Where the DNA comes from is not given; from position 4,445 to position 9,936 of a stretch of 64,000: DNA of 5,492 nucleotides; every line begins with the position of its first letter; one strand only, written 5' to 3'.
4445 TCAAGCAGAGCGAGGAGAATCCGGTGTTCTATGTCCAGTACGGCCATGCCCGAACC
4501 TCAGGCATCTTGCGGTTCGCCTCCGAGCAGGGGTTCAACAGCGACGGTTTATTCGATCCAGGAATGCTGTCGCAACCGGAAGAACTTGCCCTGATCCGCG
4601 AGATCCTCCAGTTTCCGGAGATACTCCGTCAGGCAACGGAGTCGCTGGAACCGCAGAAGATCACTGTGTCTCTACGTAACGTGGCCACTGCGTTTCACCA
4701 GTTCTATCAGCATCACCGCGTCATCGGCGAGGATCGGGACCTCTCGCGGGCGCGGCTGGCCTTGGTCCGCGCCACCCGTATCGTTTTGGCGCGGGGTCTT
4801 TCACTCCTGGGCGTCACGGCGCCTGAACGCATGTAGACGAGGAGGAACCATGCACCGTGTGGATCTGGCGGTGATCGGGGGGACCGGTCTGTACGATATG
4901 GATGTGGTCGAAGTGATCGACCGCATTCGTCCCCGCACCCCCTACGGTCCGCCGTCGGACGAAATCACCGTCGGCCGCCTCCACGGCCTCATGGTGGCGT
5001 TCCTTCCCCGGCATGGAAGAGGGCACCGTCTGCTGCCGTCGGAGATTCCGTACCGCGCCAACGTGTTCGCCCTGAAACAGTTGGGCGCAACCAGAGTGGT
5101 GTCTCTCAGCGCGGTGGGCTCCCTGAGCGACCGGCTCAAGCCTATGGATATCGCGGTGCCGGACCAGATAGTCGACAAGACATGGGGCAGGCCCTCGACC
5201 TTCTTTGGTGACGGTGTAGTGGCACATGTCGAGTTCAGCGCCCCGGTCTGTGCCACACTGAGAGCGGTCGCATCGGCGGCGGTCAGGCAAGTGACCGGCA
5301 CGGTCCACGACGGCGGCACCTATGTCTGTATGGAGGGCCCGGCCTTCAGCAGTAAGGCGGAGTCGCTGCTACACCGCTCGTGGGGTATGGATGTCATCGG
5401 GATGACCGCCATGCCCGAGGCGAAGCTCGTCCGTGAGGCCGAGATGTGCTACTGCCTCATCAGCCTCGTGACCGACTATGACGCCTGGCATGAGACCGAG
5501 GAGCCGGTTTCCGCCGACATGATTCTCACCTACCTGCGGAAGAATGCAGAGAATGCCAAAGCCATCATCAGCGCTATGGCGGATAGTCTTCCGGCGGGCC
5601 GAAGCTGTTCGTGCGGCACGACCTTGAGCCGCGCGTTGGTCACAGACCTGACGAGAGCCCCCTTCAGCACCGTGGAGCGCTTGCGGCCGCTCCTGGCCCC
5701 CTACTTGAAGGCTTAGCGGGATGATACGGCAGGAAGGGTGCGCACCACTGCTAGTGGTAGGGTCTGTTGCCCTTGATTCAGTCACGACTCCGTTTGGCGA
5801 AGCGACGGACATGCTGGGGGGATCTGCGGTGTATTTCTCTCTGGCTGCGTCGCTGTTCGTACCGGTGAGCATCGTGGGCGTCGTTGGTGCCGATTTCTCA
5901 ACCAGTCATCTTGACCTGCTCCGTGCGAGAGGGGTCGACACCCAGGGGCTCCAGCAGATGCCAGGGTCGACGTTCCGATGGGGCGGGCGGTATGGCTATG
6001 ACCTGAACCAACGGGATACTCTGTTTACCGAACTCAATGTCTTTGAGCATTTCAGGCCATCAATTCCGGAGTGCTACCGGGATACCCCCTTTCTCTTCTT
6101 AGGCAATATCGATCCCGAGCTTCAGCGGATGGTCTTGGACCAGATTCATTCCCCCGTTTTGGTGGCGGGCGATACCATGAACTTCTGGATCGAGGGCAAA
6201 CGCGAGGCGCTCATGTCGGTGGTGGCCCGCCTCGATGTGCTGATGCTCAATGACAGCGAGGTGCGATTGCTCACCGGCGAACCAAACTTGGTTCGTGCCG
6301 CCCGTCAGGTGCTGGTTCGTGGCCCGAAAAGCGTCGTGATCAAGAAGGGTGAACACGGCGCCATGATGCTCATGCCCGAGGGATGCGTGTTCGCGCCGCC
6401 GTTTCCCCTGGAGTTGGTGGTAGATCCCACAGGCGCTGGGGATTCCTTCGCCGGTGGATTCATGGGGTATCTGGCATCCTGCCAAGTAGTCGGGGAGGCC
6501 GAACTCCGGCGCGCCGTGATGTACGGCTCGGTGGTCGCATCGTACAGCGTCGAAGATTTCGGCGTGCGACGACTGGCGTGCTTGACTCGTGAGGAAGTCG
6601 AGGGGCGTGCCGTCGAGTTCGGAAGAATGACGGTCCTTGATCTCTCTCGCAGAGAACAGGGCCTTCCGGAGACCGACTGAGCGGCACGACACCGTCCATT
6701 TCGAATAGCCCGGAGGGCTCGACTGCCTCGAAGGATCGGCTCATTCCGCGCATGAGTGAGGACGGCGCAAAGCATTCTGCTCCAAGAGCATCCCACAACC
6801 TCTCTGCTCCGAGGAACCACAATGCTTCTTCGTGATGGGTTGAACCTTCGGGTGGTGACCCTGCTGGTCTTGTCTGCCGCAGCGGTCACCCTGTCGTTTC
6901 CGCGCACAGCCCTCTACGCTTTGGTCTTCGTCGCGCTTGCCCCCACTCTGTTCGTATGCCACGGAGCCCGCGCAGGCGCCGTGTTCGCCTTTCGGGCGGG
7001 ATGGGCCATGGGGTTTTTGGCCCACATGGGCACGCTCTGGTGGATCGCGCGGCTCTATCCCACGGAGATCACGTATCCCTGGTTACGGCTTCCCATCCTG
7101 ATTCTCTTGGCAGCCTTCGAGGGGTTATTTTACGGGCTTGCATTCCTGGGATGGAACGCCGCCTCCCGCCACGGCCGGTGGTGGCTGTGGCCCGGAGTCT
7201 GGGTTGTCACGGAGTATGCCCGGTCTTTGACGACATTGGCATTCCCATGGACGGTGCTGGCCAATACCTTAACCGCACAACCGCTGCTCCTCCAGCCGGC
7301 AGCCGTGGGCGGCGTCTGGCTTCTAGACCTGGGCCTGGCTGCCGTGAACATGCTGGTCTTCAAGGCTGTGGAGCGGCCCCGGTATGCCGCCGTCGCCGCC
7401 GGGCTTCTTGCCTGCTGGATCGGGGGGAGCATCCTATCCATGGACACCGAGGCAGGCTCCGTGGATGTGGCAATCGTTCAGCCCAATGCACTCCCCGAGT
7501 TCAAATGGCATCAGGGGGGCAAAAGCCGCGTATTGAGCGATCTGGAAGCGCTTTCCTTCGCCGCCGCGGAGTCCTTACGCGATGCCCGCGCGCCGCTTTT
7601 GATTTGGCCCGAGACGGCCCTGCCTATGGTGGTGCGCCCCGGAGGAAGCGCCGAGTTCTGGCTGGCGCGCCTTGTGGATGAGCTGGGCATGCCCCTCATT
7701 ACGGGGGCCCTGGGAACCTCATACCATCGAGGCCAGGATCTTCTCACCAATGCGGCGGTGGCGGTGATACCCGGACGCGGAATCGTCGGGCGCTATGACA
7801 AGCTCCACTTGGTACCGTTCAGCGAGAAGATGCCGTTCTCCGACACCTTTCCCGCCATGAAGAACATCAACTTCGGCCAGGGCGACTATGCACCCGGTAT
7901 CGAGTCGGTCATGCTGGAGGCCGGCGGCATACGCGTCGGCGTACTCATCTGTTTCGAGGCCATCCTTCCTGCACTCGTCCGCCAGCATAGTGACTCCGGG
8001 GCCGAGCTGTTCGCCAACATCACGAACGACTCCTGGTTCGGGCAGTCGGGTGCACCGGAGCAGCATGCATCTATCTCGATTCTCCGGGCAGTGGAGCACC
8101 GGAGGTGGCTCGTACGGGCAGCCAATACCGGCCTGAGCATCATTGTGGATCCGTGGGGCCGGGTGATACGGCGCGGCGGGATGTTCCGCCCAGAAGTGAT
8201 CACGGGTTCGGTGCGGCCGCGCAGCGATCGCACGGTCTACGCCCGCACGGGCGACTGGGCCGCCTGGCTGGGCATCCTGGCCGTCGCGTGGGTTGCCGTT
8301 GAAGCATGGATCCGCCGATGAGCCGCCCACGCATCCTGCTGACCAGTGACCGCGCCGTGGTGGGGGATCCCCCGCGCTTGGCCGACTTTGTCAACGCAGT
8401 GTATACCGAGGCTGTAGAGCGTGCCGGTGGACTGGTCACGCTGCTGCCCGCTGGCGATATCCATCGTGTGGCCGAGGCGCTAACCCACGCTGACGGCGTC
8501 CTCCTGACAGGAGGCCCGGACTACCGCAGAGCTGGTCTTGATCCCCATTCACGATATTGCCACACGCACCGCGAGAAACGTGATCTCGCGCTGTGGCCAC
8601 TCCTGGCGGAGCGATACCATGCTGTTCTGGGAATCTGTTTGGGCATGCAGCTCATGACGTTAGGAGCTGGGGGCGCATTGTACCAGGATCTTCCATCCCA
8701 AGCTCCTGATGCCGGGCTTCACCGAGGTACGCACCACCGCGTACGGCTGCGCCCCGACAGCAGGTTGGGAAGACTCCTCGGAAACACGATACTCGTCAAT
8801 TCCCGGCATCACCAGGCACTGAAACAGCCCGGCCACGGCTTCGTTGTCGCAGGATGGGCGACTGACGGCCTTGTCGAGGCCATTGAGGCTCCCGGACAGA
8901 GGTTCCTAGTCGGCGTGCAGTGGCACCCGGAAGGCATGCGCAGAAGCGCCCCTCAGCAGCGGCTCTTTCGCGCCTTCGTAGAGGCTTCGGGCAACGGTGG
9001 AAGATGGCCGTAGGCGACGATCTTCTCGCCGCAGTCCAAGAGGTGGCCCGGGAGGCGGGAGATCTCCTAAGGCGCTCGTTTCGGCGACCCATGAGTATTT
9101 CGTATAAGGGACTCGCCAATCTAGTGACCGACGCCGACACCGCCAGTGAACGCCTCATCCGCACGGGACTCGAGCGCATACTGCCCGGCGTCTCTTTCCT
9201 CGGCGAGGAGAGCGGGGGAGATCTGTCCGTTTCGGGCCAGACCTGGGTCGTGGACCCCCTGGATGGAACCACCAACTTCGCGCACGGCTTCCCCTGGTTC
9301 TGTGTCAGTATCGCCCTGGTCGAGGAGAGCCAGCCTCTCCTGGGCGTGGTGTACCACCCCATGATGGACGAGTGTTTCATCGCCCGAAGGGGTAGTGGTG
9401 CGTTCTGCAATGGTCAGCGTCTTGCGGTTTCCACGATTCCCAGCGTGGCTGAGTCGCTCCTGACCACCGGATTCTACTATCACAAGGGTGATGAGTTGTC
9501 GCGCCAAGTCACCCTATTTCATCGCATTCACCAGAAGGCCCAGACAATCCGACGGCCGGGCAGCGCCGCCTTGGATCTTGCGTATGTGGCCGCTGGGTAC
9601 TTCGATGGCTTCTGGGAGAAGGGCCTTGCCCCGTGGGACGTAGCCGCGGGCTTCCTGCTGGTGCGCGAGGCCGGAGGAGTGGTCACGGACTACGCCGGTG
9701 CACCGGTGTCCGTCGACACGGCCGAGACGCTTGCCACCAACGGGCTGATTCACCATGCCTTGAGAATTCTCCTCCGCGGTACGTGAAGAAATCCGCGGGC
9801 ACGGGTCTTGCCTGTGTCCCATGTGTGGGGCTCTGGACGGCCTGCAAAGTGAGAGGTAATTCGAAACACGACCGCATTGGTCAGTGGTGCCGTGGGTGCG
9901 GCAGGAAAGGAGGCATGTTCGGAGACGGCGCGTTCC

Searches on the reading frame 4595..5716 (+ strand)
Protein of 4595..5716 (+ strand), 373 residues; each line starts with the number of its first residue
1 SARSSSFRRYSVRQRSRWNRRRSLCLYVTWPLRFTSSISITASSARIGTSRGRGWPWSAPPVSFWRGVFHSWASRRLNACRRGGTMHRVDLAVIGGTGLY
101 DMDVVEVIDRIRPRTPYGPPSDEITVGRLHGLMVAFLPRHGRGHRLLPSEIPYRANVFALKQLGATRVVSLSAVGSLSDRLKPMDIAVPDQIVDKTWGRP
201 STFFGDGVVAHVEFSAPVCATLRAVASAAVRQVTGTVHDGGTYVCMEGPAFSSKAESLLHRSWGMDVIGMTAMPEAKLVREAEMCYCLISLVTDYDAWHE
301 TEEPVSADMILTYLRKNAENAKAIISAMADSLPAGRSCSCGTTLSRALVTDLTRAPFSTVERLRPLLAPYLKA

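Call 37: search_protein_families(library=pfam, max_evalue=0.0001, proteins=[window:4595-5716:+])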
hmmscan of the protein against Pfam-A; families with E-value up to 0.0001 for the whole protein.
window:4595-5716:+ (373 aa): 1 family
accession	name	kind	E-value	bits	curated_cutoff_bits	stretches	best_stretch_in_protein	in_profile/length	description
PF01048.26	PNP_UDP_1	-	2.2e-41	142.2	25.1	1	91-328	2-231/233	Phosphorylase superfamily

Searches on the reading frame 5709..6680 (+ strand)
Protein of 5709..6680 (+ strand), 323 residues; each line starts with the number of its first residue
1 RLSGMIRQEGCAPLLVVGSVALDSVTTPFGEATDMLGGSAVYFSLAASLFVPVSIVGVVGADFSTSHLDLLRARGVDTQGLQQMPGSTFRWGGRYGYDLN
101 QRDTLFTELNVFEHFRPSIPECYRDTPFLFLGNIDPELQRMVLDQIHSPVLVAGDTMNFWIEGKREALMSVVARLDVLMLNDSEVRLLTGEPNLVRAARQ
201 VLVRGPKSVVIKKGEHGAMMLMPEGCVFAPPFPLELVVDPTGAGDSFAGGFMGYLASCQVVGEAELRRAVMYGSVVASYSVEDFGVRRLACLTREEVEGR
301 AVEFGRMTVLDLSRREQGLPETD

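Call 37: search_protein_families(library=pfam, max_evalue=0.0001, proteins=[window:5709-6680:+])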
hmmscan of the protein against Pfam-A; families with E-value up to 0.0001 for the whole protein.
window:5709-6680:+ (323 aa): 1 family
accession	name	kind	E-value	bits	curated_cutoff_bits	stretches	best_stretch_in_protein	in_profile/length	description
PF00294.29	PfkB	-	9.3e-29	101.1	25.8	1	160-287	170-296/302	pfkB family carbohydrate kinase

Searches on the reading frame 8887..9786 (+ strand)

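Call 37: search_protein_families(library=pfam, max_evalue=0.0001, proteins=[window:8887-9786:+])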
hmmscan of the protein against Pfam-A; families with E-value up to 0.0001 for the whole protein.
window:8887-9786:+ (299 aa): 1 family
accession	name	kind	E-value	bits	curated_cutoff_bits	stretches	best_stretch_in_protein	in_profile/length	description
PF00459.30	Inositol_P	-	1.8e-71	241.2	27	1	46-290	5-259/271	Inositol monophosphatase family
